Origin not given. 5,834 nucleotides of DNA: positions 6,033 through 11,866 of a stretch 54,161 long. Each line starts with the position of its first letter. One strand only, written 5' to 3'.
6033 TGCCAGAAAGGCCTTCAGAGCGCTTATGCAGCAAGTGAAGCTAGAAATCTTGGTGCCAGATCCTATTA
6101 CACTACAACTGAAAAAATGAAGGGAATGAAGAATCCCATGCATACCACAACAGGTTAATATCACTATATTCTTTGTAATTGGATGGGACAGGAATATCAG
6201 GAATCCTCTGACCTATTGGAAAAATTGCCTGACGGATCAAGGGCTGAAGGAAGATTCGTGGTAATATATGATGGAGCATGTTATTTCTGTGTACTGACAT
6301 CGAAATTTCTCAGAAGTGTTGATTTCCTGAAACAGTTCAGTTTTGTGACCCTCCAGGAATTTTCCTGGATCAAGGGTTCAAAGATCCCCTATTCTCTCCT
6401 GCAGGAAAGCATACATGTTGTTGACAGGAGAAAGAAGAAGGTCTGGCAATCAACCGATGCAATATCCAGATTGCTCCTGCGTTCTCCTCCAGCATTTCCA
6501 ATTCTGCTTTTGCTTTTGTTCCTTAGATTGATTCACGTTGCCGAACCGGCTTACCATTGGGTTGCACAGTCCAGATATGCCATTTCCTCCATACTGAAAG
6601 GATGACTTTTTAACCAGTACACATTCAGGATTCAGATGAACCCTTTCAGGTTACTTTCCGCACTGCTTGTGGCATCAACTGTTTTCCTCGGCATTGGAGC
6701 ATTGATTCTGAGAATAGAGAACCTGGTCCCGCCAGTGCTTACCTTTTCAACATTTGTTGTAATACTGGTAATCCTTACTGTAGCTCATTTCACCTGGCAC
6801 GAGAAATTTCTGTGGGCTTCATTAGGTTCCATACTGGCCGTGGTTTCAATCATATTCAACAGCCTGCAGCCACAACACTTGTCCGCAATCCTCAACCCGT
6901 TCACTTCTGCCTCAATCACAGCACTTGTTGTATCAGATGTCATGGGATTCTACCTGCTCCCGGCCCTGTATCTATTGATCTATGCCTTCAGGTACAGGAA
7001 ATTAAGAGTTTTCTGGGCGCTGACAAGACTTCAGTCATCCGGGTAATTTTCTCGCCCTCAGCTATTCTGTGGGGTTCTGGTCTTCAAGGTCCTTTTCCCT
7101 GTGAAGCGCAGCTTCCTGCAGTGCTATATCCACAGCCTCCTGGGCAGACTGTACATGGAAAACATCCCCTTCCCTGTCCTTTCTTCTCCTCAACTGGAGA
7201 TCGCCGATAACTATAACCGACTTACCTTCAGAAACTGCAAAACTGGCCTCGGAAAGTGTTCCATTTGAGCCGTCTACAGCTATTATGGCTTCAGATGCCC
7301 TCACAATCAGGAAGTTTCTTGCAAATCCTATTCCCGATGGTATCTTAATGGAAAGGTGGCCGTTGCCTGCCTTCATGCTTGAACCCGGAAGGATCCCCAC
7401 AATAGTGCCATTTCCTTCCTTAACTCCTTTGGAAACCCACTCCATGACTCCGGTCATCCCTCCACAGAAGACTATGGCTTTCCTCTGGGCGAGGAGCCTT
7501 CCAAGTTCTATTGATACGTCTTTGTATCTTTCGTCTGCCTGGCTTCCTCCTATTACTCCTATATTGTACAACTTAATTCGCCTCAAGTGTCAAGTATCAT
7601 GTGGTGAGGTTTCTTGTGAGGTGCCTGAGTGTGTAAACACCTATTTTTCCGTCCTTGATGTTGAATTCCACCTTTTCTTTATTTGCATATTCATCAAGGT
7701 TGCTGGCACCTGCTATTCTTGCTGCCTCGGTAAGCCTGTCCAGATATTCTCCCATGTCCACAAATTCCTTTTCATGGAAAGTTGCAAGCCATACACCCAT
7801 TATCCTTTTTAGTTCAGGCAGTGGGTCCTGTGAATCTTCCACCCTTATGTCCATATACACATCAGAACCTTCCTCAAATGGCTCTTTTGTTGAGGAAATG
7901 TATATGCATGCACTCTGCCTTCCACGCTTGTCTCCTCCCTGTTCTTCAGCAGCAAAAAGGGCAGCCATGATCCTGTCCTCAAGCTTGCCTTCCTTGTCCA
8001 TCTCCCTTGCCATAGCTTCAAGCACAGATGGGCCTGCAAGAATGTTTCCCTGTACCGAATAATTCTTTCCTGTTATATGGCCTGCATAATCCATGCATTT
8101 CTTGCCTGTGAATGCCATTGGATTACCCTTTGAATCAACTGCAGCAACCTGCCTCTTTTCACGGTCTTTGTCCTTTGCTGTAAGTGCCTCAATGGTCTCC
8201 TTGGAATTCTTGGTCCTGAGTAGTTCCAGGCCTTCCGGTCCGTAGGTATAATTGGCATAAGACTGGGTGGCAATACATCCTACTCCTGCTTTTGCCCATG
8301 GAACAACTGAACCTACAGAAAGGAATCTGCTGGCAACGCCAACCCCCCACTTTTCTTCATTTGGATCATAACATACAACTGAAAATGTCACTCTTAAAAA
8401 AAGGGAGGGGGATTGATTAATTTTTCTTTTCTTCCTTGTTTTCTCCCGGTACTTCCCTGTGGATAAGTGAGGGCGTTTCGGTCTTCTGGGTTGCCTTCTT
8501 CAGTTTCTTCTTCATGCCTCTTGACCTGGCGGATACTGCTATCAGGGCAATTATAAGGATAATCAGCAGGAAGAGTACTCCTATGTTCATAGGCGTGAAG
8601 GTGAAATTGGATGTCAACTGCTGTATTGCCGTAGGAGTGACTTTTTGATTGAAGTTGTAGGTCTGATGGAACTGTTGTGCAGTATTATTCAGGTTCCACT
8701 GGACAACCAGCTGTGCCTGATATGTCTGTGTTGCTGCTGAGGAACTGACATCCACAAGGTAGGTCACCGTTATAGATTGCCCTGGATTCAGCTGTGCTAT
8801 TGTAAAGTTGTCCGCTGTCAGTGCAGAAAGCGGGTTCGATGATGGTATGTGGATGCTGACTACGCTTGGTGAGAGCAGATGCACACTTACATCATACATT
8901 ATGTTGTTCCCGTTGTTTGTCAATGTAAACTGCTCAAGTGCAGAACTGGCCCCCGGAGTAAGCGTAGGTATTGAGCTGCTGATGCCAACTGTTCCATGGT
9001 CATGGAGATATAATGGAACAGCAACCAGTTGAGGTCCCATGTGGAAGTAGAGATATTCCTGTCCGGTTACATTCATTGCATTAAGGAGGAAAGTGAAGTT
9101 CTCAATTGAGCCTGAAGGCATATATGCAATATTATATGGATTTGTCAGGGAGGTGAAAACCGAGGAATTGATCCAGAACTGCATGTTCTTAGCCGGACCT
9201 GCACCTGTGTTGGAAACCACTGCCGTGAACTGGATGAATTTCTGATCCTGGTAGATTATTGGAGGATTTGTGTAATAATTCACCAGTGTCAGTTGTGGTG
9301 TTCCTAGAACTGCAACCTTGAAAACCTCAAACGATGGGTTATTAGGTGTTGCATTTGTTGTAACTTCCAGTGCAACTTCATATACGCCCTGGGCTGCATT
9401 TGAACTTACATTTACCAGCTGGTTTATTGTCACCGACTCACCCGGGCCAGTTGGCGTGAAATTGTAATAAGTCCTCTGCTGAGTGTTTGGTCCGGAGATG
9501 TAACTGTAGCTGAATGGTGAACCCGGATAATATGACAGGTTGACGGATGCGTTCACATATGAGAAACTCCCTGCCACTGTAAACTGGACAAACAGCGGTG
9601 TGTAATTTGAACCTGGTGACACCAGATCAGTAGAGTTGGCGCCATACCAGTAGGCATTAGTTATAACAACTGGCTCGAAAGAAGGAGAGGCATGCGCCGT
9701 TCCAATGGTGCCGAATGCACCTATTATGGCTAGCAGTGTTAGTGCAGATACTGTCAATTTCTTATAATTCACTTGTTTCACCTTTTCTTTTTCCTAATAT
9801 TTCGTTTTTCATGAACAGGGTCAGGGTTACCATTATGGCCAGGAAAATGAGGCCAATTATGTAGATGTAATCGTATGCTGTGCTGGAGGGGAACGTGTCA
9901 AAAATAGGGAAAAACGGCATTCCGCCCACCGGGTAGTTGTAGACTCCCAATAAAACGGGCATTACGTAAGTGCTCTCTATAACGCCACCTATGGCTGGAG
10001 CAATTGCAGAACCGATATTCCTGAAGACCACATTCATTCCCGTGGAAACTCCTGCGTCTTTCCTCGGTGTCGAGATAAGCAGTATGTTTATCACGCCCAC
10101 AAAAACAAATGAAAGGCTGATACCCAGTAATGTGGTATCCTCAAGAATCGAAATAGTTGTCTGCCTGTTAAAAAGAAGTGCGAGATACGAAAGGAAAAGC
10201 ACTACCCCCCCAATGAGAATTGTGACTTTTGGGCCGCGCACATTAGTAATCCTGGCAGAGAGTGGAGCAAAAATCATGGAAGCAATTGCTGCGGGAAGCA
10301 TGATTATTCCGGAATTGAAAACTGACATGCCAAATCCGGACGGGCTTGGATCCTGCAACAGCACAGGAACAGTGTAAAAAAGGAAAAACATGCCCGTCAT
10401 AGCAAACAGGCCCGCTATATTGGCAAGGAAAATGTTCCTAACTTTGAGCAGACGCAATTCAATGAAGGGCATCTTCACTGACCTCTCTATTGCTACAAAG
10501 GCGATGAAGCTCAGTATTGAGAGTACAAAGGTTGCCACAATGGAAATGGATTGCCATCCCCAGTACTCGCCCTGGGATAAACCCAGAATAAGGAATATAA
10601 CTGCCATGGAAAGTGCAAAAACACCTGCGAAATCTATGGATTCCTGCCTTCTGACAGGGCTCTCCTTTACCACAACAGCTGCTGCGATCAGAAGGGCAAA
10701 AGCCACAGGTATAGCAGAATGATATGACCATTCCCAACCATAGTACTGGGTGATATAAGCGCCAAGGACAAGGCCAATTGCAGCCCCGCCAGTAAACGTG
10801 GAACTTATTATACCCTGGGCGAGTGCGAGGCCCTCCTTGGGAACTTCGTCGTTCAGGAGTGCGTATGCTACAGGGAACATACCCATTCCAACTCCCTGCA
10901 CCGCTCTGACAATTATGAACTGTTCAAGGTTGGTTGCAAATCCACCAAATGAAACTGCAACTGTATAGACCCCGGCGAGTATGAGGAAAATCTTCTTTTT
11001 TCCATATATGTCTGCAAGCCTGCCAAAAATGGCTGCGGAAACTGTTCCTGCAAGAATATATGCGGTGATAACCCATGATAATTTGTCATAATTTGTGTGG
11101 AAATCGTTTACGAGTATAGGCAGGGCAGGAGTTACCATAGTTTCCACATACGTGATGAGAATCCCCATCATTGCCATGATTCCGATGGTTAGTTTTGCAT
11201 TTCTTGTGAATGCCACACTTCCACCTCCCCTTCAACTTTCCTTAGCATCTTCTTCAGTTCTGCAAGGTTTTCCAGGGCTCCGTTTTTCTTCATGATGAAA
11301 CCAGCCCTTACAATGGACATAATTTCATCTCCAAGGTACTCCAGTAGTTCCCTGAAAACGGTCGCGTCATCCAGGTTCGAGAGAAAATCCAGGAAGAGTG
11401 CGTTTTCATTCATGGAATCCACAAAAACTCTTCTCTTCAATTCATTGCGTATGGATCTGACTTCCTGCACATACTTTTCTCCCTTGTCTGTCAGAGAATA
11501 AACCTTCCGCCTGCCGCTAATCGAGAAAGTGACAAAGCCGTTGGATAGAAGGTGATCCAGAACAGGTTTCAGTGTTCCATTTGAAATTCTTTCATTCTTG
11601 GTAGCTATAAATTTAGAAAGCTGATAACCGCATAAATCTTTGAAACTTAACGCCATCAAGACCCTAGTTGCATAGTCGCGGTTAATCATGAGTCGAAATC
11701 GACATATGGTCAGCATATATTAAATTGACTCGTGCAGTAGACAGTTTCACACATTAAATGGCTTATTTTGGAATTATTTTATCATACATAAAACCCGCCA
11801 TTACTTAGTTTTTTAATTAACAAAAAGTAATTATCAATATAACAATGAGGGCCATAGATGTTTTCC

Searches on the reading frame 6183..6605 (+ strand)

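Call 81: search_protein_families(library=pfam, proteins=[window:6183-6605:+], max_evalue=0.0001)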
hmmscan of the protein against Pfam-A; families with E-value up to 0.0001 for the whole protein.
window:6183-6605:+ (140 aa): 1 family
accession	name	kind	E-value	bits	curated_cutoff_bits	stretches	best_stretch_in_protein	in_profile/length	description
PF04134.17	DCC1-like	-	1.3e-15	59.1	27.8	1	27-135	1-111/113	DCC1-like thiol-disulfide oxidoreductase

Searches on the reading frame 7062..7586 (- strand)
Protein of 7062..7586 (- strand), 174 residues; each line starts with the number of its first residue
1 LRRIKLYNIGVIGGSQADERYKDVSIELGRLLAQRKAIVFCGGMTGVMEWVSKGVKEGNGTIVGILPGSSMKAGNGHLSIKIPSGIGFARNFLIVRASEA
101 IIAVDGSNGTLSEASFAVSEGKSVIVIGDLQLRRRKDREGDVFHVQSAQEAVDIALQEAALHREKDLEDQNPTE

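Call 81: search_protein_families(library=pfam, proteins=[window:7062-7586:-], max_evalue=0.0001)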
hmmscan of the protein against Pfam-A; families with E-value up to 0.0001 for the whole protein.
window:7062-7586:- (174 aa): 1 family
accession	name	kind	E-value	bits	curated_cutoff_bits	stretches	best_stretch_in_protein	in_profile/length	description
PF18306.6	LDcluster4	-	5.1e-43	146.7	26.3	1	7-152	2-151/151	SLOG cluster4 family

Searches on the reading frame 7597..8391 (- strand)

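Call 81: search_protein_families(library=pfam, proteins=[window:7597-8391:-], max_evalue=0.0001)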
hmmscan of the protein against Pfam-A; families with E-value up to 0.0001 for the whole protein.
window:7597-8391:- (264 aa): 1 family
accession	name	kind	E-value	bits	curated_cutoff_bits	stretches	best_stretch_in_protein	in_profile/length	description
PF06267.17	DUF1028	-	1.9e-69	233.8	26.2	1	2-194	1-193/193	Family of unknown function (DUF1028)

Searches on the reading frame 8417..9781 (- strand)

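Call 81: search_protein_families(library=pfam, proteins=[window:8417-9781:-], max_evalue=0.0001)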
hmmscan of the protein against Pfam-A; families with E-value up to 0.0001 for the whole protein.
window:8417-9781:- (454 aa): 1 family
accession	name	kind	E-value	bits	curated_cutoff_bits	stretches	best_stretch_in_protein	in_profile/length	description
PF10633.15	NPCBM_assoc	-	9.8e-08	32.5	24.4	0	324-362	39-77/78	NPCBM-associated, NEW3 domain of alpha-galactosidase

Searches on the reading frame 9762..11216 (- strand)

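Call 82: search_protein_families(library=pfam, proteins=[window:9762-11216:-], max_evalue=0.0001)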
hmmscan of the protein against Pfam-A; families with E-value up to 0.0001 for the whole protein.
window:9762-11216:- (484 aa): 2 families
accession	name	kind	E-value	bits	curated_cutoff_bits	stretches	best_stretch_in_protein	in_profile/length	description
PF07690.21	MFS_1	-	4.4e-47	161.1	33.4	1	15-407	2-347/347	Major Facilitator Superfamily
PF00083.30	Sugar_tr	-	6.8e-12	45.4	22.3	1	45-187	47-195/452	Sugar (and other) transporter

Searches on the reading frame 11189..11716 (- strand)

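Call 82: search_protein_families(library=pfam, proteins=[window:11189-11716:-], max_evalue=0.0001)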
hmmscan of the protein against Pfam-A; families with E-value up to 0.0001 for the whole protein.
window:11189-11716:- (175 aa): 2 families
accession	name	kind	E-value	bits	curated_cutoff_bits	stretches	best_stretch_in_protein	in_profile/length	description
PF03551.20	PadR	-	1.4e-09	38.2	27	1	19-84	1-74/75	Transcriptional regulator PadR-like family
PF14947.12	HTH_45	-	8e-05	23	25.5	0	44-92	31-75/77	Winged helix-turn-helix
